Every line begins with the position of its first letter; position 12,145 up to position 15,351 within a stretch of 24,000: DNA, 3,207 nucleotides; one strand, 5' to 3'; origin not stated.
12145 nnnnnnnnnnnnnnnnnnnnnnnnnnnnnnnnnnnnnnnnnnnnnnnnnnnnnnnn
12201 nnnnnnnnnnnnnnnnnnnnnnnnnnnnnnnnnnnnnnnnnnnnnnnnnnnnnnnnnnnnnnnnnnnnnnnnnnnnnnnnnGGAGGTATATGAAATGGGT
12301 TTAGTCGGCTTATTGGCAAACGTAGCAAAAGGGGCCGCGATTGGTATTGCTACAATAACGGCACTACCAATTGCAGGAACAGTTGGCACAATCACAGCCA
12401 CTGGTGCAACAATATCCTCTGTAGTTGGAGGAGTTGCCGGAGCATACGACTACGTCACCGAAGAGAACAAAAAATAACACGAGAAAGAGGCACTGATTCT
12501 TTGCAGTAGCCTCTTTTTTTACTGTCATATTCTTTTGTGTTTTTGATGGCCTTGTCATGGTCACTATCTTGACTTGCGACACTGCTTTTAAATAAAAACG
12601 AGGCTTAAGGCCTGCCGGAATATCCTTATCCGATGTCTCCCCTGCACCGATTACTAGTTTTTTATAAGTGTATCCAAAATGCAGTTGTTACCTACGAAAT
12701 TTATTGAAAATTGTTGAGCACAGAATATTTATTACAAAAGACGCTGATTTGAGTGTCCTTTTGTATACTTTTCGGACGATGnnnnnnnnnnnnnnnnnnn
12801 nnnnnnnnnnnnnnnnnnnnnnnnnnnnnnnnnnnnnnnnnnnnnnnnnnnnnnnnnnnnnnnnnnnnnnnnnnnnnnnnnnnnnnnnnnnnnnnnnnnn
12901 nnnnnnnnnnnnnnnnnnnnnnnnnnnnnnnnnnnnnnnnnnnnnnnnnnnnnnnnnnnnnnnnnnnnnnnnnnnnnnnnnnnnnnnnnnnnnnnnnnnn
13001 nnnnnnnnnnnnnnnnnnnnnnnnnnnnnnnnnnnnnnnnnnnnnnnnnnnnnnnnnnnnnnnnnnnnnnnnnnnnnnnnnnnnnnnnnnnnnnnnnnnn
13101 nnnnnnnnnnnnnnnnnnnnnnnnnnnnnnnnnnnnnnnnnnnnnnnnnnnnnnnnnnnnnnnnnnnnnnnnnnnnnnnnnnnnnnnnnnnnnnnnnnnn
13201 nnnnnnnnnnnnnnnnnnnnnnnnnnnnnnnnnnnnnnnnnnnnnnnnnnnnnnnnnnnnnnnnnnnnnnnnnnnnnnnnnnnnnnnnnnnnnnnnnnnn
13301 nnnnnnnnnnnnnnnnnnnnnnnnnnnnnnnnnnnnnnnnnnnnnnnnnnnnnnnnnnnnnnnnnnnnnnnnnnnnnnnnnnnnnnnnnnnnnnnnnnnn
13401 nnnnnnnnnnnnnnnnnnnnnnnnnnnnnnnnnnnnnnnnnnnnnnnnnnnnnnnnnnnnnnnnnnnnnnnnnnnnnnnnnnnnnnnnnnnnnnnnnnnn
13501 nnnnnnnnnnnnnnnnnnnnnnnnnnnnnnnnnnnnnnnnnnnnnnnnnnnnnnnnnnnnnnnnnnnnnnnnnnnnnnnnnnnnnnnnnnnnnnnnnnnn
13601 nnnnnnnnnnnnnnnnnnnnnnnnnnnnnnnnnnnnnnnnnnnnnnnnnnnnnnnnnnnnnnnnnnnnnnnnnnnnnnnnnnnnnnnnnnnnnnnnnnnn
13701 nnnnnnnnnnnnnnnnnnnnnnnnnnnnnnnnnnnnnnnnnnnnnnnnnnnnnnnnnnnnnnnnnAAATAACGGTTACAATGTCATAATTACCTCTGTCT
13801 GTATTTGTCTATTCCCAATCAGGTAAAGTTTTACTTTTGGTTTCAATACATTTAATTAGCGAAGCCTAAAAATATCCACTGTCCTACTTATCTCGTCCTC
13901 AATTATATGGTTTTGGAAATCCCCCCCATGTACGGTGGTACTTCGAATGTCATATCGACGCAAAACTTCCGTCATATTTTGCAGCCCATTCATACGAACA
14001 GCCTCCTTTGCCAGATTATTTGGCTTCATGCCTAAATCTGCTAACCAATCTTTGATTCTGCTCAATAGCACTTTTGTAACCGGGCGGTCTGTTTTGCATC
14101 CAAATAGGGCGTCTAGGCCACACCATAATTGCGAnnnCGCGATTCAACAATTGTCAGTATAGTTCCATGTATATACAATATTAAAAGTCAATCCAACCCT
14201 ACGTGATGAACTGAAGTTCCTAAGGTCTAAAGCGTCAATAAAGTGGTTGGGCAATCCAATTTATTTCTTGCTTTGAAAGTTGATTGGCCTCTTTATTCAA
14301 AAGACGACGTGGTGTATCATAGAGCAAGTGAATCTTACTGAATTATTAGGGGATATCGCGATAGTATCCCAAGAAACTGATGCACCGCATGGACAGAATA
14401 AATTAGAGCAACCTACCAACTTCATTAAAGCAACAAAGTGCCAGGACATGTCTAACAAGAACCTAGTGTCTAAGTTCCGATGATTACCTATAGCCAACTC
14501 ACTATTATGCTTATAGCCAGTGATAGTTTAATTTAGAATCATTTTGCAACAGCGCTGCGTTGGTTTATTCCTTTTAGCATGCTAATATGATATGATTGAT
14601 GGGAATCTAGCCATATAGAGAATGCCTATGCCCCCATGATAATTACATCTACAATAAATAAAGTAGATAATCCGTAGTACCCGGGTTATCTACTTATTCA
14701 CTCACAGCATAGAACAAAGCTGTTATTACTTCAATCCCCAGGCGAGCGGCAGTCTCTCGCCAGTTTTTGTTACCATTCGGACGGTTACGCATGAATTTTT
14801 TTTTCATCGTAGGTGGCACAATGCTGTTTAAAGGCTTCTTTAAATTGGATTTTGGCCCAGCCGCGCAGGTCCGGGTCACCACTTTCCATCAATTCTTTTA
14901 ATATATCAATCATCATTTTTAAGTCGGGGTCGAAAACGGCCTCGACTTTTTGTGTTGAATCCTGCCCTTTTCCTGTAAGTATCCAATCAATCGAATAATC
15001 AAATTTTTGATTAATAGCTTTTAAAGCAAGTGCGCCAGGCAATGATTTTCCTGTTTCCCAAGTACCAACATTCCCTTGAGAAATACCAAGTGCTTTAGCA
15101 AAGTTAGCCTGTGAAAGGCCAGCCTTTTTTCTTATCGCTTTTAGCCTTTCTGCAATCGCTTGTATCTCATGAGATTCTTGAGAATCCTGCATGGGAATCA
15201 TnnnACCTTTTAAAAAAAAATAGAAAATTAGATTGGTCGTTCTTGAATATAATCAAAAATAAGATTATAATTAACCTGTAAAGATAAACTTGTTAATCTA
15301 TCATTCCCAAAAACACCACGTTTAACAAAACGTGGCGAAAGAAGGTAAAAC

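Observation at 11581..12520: Two-gene cassette under a consensus promoter: EXLDI-like protein plus a 60-aa glycine-zipper membrane peptide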

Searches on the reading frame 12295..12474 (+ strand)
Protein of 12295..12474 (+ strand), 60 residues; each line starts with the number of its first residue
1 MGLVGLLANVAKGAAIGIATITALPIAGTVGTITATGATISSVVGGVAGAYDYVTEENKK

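Call 3: search_protein_families(library=ncbifam, proteins=[window:12295-12474:+], max_evalue=1)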
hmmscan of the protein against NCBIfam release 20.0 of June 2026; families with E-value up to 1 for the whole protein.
window:12295-12474:+ (60 aa): 0 families

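Call 4: search_protein_families(library=pfam, proteins=[window:12295-12474:+], max_evalue=1)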
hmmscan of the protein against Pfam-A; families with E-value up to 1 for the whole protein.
window:12295-12474:+ (60 aa): 0 families

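Call 10: search_protein_families(library=padloc, proteins=[window:12295-12474:+], max_evalue=0.1)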
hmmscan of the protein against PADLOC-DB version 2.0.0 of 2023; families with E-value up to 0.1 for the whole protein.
window:12295-12474:+ (60 aa): 0 families

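Call 11: search_protein_families(library=phrogs, proteins=[window:12295-12474:+], max_evalue=1)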
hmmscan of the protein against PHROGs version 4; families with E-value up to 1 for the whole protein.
window:12295-12474:+ (60 aa): 1 family
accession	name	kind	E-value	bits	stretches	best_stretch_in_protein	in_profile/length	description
phrog_28067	-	unknown function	0.24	12.8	1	15-58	26-69/81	-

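Call 48: find_homologous_proteins(query=A5, max_evalue=0.01)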
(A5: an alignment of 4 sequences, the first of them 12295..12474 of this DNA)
Query A5 (4 sequences) (60 aa, profile of the alignment): 75 proteins with E <= 0.01 among 2713 candidates.
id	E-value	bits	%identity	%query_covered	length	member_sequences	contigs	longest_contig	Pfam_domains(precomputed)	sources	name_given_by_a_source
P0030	6.9e-29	117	77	100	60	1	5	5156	-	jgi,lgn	-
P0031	8.3e-29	117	100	100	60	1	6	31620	-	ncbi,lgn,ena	-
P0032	2.4e-27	112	60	100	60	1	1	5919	-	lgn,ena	-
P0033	4.7e-25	105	63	100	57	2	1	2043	-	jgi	-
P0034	3.9e-21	92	68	95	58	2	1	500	-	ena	-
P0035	4.9e-21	92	60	100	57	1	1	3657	-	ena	-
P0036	6.7e-20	88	67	95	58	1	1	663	-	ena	-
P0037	7.3e-20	88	57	100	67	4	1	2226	-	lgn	-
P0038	3.3e-19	86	66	98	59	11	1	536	-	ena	-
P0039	6.4e-19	85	63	98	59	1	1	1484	-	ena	-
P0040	1.5e-18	84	65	95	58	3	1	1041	-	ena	-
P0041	1.3e-17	81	65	95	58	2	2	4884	-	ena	-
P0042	2.3e-17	80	61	95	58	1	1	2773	-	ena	-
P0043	4.3e-16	76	60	95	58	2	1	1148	-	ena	-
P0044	4.9e-16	76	69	87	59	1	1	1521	-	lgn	-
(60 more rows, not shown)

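Call 52: find_related_loci(query=A6, collection=genome_contigs, flank=4000)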
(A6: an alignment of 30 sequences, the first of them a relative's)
Query A6 (60 aa) in genome_contigs; peptide patterns used: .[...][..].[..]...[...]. (x = any residue, [..] = any of these).
81 stretches matched a pattern; 13 encode a relative of the query (tblastn E <= 1e-3); 13 distinct loci.
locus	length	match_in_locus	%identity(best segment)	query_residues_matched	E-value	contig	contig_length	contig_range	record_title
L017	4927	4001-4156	60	1-52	1e-16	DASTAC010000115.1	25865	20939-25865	MAG TPA_asm: Steroidobacteraceae bacterium isolate SMAG_U725 k141_400515, whole genome shotgun sequence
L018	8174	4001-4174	52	1-58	5e-15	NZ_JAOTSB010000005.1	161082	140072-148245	MAG: Acidaminobacter sp. isolate MAG4 5109_A_contig_58, whole genome shotgun sequence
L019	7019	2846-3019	47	1-58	1e-12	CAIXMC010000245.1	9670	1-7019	MAG: uncultured beta proteobacterium isolate KTt_bin-1310 genome assembly, contig: bin-1310:245/458, whole genome shotgu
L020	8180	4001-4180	52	1-60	1e-8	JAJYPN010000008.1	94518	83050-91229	MAG: Proteobacteria bacterium isolate DS3.bin58 NODE_107_length_94518_cov_5.059105, whole genome shotgun sequence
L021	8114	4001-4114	56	22-60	9e-8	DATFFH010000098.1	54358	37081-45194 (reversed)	MAG TPA_asm: Luteimonas sp. isolate SMAG_U8630 k141_375338, whole genome shotgun sequence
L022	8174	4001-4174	55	1-60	1e-7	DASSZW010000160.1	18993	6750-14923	MAG TPA_asm: Burkholderiales bacterium isolate SMAG_U719 k141_575179, whole genome shotgun sequence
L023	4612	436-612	51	1-59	1e-7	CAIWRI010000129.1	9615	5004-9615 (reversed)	MAG: uncultured Nitrosomonadales bacterium isolate A14_bin-0786 genome assembly, contig: bin-0786:129/155, whole genome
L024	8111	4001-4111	49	24-60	6e-7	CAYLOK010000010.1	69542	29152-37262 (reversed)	MAG TPA_asm: uncultured Gallionella sp. isolate SRP062349_co1_24 genome assembly, contig: NODE_28_length_69542_cov_91.43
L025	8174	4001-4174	47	1-58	9e-7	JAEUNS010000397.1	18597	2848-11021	MAG: Zoogloeaceae bacterium isolate new MAG-179 k141_702602, whole genome shotgun sequence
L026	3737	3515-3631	44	21-59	4e-6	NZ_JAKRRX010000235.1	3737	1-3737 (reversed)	Vibrio paucivorans strain DBSS07 235, whole genome shotgun sequence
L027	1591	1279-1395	44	21-59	5e-6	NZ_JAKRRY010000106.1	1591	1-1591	Vibrio qingdaonensis strain ZSDZ65 106, whole genome shotgun sequence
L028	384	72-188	44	21-59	4e-6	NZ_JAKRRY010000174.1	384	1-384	Vibrio qingdaonensis strain ZSDZ65 174, whole genome shotgun sequence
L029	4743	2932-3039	50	1-36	4e-5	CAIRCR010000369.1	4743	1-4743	MAG: uncultured proteobacterium isolate KT_bin-2439 genome assembly, contig: bin-2439:369/552, whole genome shotgun sequ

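Call 58: search_protein_families(library=pfam, proteins=[L019:3386-4624:+, L019:4697-5851:+, L023:620-922:+, L023:909-2048:+, L023:2027-3154:+, L029:322-1599:-, L029:1592-2716:-, L024:2776-3804:+, L019:1458-2453:+, L025:2791-3444:+], max_evalue=0.001)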
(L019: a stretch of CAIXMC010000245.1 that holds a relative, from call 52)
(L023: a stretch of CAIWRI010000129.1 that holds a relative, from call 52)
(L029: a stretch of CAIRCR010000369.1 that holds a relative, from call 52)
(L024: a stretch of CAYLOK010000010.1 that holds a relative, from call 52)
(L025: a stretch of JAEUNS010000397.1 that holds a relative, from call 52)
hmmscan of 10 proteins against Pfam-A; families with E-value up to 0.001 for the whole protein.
L019:3386-4624:+ (413 aa): 1 family
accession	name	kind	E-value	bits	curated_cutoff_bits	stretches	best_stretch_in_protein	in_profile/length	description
PF09623.16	Cas_NE0113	-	4.6e-34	118.5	23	2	117-240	65-184/208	CRISPR-associated protein NE0113 (Cas_NE0113)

L019:4697-5851:+ (385 aa): 1 family
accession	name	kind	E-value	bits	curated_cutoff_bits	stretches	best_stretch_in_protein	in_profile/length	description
PF03787.20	RAMPs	-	9e-12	46.3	22.1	1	7-177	1-188/189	RAMP superfamily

L023:620-922:+ (101 aa): 1 family
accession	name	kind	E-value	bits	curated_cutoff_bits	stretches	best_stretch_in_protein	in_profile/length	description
PF09652.15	Cas_VVA1548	-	8.4e-33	112.9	25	1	4-92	1-89/91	Putative CRISPR-associated protein (Cas_VVA1548)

L023:909-2048:+ (380 aa): 2 families
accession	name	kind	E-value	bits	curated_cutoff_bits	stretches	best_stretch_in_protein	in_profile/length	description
PF09002.17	Card1_endonuc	-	2.2e-24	86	26.4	1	237-378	1-132/136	Card1-like, endonuclease domain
PF23400.1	CARF_Card1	-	3.4e-17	63.2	24.6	1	8-145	2-146/146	Card1 CARF domain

L023:2027-3154:+ (376 aa): 1 family
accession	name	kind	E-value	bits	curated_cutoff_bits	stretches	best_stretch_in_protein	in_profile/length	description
PF09623.16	Cas_NE0113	-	5e-41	141.2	23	1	25-223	1-188/208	CRISPR-associated protein NE0113 (Cas_NE0113)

L029:322-1599:- (425 aa): 1 family
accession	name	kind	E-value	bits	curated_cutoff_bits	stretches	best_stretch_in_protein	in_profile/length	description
PF22230.1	Csx1_CARF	-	0.00011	23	24.7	1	44-183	11-139/163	CRISPR system endoribonuclease Csx1, CARF domain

L029:1592-2716:- (374 aa): 1 family
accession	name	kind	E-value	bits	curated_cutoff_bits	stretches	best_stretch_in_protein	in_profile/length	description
PF09623.16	Cas_NE0113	-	7.3e-43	147.2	23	1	18-218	1-189/208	CRISPR-associated protein NE0113 (Cas_NE0113)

L024:2776-3804:+ (343 aa): 1 family
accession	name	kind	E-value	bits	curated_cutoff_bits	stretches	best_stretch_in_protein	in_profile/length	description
PF12281.14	NTP_transf_8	-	2.7e-44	152.2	26.3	1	106-312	5-217/218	Nucleotidyltransferase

L019:1458-2453:+ (332 aa): 1 family
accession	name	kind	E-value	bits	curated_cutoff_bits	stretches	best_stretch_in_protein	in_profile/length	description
PF01867.21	Cas_Cas1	-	3.2e-64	217.2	22.3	1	6-293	3-282/283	CRISPR associated protein Cas1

L025:2791-3444:+ (218 aa): 2 families
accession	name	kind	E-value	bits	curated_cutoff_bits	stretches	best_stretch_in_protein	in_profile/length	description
PF01936.24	NYN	-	3.4e-08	34.5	24.2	1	59-206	3-144/145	NYN domain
PF01663.27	Phosphodiest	-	0.00015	21.9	23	1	75-173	135-225/342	Type I phosphodiesterase / nucleotide pyrophosphatase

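Call 61: search_protein_families(library=pfam, alignment_id=A6, max_evalue=1)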
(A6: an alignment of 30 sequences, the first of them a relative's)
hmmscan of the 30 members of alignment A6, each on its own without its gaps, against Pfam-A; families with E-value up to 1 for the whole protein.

A. member 1, P0031 (60 aa): 0 families

B. families by the number of members that match (of 30 scanned): 25 families
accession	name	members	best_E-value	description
PF16013.10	DUF4781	5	0.057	Domain of unknown function (DUF4781)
PF02382.20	RTX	4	0.12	N-terminal domain in RTX protein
PF08023.17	Antimicrobial_2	3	0.017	Frog antimicrobial peptide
PF10746.14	Phage_holin_2_2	3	0.058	Phage holin T7 family, holin superfamily II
PF13786.12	DUF4179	2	0.07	Domain of unknown function (DUF4179)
PF14015.11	DUF4231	2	0.085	Protein of unknown function (DUF4231)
PF00523.23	Fusion_gly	2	0.87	Fusion glycoprotein F0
PF02653.21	BPD_transp_2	1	0.0067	Branched-chain amino acid transport system / permease component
PF17823.6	DUF5585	1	0.018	Family of unknown function (DUF5585)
PF23933.1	DUF7269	1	0.025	Family of unknown function (DUF7269)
PF04829.18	PT-VENN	1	0.03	Pre-toxin domain with VENN motif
PF14074.11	DUF4257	1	0.034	Protein of unknown function (DUF4257)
PF23459.1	S1_RRP5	1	0.036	RRP5 S1 domain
PF09835.14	DUF2062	1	0.07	Uncharacterized protein conserved in bacteria (DUF2062)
PF11990.13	DUF3487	1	0.13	Protein of unknown function (DUF3487)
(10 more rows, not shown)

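Call 67: find_related_loci(query=A6, collection=viral_contigs, flank=4000)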
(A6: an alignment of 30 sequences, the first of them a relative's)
Query A6 (60 aa) in viral_contigs; peptide patterns used: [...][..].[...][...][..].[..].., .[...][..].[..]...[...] (x = any residue, [..] = any of these).
248 stretches matched a pattern, but none encodes a relative of the query by tblastn (E <= 1e-3).

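Call 68: find_related_loci(query=A6, collection=metagenome_contigs, flank=4000)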
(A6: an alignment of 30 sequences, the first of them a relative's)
Query A6 (60 aa) in metagenome_contigs; peptide patterns used: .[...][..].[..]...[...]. (x = any residue, [..] = any of these).
99 stretches matched a pattern; 27 encode a relative of the query (tblastn E <= 1e-3); 27 distinct loci.
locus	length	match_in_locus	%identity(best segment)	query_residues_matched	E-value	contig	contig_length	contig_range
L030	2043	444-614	63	1-60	4e-18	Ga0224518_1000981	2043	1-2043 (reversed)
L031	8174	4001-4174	52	1-58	6e-15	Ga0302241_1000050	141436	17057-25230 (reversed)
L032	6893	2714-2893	50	1-60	6e-14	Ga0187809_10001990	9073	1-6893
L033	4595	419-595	54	1-59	2e-9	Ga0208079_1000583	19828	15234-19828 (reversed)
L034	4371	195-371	54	1-59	2e-9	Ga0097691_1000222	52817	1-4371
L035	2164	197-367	37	1-57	5e-9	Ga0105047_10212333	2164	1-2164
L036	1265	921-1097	54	1-59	5e-9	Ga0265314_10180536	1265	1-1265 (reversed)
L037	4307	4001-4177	58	1-59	7e-9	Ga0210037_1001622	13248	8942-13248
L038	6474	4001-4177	58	1-59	7e-9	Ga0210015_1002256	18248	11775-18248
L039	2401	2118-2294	58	1-59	7e-9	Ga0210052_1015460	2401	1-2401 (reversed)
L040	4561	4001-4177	58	1-59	7e-9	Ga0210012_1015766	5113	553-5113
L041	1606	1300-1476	58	1-59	7e-9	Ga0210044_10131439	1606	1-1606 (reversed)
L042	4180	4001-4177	58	1-59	7e-9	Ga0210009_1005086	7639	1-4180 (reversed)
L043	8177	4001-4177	58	1-59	7e-9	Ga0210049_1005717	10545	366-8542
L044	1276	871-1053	56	1-60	8e-9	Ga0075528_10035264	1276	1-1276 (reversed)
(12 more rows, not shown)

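Call 86: predict_structure(alignment_id=A6)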
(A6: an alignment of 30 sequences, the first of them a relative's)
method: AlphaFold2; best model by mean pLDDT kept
length: 60 residues; sequences in the alignment: 30
mean_pLDDT: 83.3   pTM: 0.43
mean pLDDT of the five models: 83.3, 74.3, 71.2, 67.4, 59.3
residues with pLDDT >= 90: 1; 70-90: 57; 50-70: 2; < 50: 0
segments of 3 or more residues with pLDDT < 50: none
pLDDT, mean of each block of 10 residues (from residue 1): 82 85 81 83 87 82
secondary structure, 60 per line:
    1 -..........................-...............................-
elements in order: H2-27 H29-59

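Call 92: search_dna_similar(query=window:12295-12474:+, collection=plasmids, mode=protein, max_evalue=0.01)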
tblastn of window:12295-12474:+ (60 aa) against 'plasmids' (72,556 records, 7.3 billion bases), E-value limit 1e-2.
No match.

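Call 93: search_dna_similar(query=window:12295-12474:+, collection=phages, mode=protein, max_evalue=0.01)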
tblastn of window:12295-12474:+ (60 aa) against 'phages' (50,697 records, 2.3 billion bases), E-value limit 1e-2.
No match.

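Call 116: find_related_loci(query=A5, collection=viral_contigs, flank=5000)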
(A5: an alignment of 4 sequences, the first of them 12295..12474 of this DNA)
Query A5 (60 aa) in viral_contigs; peptide patterns used: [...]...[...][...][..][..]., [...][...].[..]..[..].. (x = any residue, [..] = any of these).
242 stretches matched a pattern, but none encodes a relative of the query by tblastn (E <= 1e-3).

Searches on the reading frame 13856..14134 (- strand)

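Call 10: search_protein_families(library=padloc, proteins=[window:13856-14134:-], max_evalue=0.1)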
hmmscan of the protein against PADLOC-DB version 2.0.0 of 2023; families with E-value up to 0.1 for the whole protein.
window:13856-14134:- (92 aa): 0 families

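Call 18: search_protein_families(library=pfam, proteins=[window:13856-14134:-], max_evalue=0.01)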
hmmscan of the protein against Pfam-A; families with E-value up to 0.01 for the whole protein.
window:13856-14134:- (92 aa): 0 families

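Call 88: search_protein_families(library=ncbifam, proteins=[window:13856-14134:-], max_evalue=0.01)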
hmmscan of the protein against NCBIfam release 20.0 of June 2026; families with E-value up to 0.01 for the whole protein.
window:13856-14134:- (92 aa): 1 family
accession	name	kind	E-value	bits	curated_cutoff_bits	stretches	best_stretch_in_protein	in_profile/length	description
NF003584.0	PRK05248.3-5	equivalog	0.0011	19.2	190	1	39-88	30-79/122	hypothetical protein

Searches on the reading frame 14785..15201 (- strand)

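Call 10: search_protein_families(library=padloc, proteins=[window:14785-15201:-], max_evalue=0.1)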
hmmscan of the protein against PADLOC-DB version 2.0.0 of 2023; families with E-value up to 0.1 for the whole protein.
window:14785-15201:- (138 aa): 20 families
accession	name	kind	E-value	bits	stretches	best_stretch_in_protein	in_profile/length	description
PDLC03951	RmrA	-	1.5e-11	41.9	1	17-80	10-72/400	-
PDLC02926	HTH_VI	-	7.8e-09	33.7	1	16-88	2-74/92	-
PDLC03947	RmrA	-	2.6e-08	31.1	1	8-86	4-82/383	-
PDLC03952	RmrA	-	9.9e-08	29.2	1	5-84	12-91/395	-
PDLC03954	RmrA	-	7.9e-07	26.3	1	16-84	11-79/380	-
PDLC03949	RmrA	-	3e-06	24.4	1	17-86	4-72/363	-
PDLC04142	capH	-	1.2e-05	24.3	1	14-95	5-89/103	capH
PDLC03944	RmrA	-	0.00012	19.3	1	14-77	5-68/384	-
PDLC03956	RmrA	-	0.00014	19.1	1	16-79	9-73/399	-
PDLC04758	PDC-M64B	-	0.00023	19.6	1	15-64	30-76/123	-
PDLC03945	RmrA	-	0.00028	18.2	1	17-83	4-70/394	-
PDLC04757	PDC-M64B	-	0.00056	17.9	1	15-63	29-74/128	-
PDLC03953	RmrA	-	0.0016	15.7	1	15-64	5-54/373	-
PDLC04760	PDC-M64C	-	0.0017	16.7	1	7-52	18-63/93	-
PDLC03948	RmrA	-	0.0031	14.4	1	16-78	9-71/397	-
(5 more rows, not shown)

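Call 18: search_protein_families(library=pfam, proteins=[window:14785-15201:-], max_evalue=0.01)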
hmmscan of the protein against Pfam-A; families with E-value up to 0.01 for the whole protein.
window:14785-15201:- (138 aa): 8 families
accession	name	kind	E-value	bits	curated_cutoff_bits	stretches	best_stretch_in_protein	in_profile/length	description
PF01381.28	HTH_3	-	1.6e-12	47.7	23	1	20-74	1-55/55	Helix-turn-helix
PF12844.13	HTH_19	-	1.5e-10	41.3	30.2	1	18-79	2-63/64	Helix-turn-helix domain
PF13560.12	HTH_31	-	2.7e-09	37.6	27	1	16-60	2-47/64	Helix-turn-helix domain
PF07022.19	Phage_CI_repr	-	8.6e-05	23.2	22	1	28-80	11-63/65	Bacteriophage CI repressor helix-turn-helix domain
PF22495.2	HTH_92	-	0.00024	20.8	27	1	21-57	1-37/45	RsaL-like HTH domain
PF00157.23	Pou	-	0.00074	19.8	27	1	9-45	2-38/72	Pou domain - N-terminal to homeobox domain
PF13412.12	HTH_24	-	0.0048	16.9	21.9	0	20-45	9-34/48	Winged helix-turn-helix DNA-binding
PF13443.12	HTH_26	-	0.0095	16.6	22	0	19-52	1-34/63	Cro/C1-type HTH DNA-binding domain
